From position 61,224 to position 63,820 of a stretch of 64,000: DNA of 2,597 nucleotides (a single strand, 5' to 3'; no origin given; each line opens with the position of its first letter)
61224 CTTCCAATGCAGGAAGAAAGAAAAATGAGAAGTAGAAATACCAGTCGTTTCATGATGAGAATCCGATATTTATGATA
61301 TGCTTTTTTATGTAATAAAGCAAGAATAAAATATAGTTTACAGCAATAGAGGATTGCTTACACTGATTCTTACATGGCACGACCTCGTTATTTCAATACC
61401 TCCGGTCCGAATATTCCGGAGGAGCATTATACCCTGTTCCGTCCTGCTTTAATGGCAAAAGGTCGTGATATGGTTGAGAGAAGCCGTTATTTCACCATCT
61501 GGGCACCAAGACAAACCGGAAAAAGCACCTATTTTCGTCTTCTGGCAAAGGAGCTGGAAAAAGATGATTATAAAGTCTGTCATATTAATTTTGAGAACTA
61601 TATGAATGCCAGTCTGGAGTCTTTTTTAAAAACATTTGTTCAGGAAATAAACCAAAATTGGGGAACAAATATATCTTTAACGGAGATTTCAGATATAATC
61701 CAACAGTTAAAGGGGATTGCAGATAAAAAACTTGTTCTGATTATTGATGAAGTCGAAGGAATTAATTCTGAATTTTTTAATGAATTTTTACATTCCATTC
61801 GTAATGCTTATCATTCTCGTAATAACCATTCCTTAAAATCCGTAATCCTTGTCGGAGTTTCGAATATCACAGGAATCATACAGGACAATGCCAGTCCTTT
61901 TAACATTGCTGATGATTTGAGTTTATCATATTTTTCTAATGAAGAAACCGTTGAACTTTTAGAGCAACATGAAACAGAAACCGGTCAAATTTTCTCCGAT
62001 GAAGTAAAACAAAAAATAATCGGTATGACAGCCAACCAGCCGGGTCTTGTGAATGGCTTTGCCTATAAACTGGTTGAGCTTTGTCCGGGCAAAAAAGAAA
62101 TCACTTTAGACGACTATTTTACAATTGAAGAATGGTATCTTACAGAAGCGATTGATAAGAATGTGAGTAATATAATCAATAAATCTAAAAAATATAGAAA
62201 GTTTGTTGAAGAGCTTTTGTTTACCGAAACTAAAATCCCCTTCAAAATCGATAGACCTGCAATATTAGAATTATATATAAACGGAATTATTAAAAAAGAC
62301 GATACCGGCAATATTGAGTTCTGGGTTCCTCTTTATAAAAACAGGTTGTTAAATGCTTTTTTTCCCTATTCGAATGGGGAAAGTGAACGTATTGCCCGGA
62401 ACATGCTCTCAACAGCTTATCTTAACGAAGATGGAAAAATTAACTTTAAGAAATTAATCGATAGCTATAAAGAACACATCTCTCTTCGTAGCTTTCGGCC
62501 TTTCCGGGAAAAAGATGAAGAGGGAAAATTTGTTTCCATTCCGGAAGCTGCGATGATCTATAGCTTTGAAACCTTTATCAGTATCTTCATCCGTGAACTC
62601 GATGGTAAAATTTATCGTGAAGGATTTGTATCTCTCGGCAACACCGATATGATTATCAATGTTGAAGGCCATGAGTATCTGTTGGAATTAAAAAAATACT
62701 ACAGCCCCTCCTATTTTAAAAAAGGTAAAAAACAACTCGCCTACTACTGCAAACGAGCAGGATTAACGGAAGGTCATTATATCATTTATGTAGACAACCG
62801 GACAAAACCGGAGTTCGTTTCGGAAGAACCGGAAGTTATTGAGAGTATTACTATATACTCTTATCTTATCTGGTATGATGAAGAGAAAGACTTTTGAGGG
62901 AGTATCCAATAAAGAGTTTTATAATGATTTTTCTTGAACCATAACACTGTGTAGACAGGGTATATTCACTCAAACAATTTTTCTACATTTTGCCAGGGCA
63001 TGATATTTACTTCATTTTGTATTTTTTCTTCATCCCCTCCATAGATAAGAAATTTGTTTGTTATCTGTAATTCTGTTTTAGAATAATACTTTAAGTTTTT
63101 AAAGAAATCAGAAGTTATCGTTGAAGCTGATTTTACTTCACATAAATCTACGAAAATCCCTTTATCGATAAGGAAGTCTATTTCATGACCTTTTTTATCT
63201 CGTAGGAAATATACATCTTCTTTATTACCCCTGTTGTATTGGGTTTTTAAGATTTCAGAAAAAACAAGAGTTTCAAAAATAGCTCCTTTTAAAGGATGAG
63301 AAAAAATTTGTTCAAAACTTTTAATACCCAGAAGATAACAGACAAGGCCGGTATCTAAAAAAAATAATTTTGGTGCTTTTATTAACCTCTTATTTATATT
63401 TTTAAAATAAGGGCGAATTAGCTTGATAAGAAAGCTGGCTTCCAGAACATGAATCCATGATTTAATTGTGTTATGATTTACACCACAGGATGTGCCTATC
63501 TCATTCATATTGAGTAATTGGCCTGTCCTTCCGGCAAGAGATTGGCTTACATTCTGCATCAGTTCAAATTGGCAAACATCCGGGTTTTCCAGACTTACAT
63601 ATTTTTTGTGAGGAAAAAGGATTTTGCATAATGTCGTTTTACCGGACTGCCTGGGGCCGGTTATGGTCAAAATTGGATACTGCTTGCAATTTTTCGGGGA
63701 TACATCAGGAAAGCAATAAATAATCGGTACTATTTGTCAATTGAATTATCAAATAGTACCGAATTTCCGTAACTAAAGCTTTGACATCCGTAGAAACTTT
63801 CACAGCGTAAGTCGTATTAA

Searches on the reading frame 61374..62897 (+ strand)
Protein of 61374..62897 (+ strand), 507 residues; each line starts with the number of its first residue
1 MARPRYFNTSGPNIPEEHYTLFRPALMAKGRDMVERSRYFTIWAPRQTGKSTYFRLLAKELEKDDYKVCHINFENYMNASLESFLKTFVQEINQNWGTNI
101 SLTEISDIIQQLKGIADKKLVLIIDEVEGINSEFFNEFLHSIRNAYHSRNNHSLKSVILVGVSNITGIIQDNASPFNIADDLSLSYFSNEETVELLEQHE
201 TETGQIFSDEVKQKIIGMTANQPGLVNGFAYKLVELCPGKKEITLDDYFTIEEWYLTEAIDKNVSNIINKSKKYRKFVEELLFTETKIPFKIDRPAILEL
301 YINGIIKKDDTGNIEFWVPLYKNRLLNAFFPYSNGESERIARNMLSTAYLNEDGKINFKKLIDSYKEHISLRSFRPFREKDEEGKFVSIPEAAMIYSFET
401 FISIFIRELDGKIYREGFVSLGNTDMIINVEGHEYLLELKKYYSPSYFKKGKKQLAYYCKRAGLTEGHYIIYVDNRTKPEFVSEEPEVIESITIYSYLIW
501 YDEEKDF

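Call 3: search_protein_families(library=pfam, proteins=[window:61374-62897:+], max_evalue=0.01)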
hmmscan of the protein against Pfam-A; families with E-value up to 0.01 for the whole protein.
window:61374-62897:+ (507 aa): 6 families
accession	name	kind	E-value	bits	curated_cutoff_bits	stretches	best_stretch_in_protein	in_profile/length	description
PF14516.12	AAA_35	-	3.2e-13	49.7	27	1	40-311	34-316/331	AAA-like domain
PF13401.12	AAA_22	-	3.1e-11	44.2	27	1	40-167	8-128/130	AAA domain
PF13173.12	AAA_14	-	4.8e-06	27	27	1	41-149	6-88/129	AAA domain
PF01637.24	ATPase_2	-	8.4e-06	26.2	33.2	1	40-203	23-198/225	ATPase domain predominantly from Archaea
PF00004.35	AAA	-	0.00017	22.5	21.2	1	42-169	3-114/131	ATPase family associated with various cellular activities (AAA)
PF09820.16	AAA-ATPase_like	-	0.00019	21.7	26.1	1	59-166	72-196/201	Predicted AAA-ATPase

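Call 55: search_protein_families(library=padloc, proteins=[window:61374-62897:+], max_evalue=0.001)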
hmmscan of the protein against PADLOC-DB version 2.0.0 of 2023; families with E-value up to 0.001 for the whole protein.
window:61374-62897:+ (507 aa): 2 families
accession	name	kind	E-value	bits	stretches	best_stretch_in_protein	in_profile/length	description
PDLC04787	PDC-S01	-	1.4e-05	22.2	1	23-110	13-102/412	-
PDLC04985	PDC-S27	-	0.00051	17.1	1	31-203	17-191/484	-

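Call 56: search_protein_families(library=ncbifam, proteins=[window:61374-62897:+], max_evalue=0.001)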
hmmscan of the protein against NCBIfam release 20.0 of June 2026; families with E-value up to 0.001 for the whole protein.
window:61374-62897:+ (507 aa): 1 family
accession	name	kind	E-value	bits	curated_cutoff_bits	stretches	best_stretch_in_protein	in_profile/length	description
NF011523.0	PRK14962.1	equivalog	0.00032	19.6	576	0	43-142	42-141/474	DNA polymerase III subunits gamma and tau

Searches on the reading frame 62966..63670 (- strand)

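Call 3: search_protein_families(library=pfam, proteins=[window:62966-63670:-], max_evalue=0.01)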
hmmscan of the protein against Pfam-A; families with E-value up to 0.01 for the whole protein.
window:62966-63670:- (234 aa): 2 families
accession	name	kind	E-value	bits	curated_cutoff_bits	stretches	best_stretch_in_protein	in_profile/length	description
PF13635.12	DUF4143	-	1.5e-43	148.8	28.1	1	36-181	14-159/160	Domain of unknown function (DUF4143)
PF13173.12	AAA_14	-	8.8e-06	26.2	27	1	2-36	6-46/129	AAA domain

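Call 55: search_protein_families(library=padloc, proteins=[window:62966-63670:-], max_evalue=0.001)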
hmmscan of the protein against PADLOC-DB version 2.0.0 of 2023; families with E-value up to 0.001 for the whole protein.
window:62966-63670:- (234 aa): 7 families
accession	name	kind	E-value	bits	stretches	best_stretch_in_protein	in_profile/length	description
PDLC04790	PDC-S01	-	2.6e-48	162.8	2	35-226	220-414/422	-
PDLC04789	PDC-S01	-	5.2e-34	115.9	1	34-206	195-366/375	-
PDLC04787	PDC-S01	-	9.1e-17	59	1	34-224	219-400/412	-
PDLC04788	PDC-S01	-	1.9e-15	54.8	1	35-186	230-387/448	-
PDLC04791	PDC-S01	-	6.4e-14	49.4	1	36-192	207-362/395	-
PDLC04786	PDC-S01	-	7.9e-13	45.9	1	97-203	303-408/439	-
PDLC04792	PDC-S01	-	1.3e-08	31.9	1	100-225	305-426/452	-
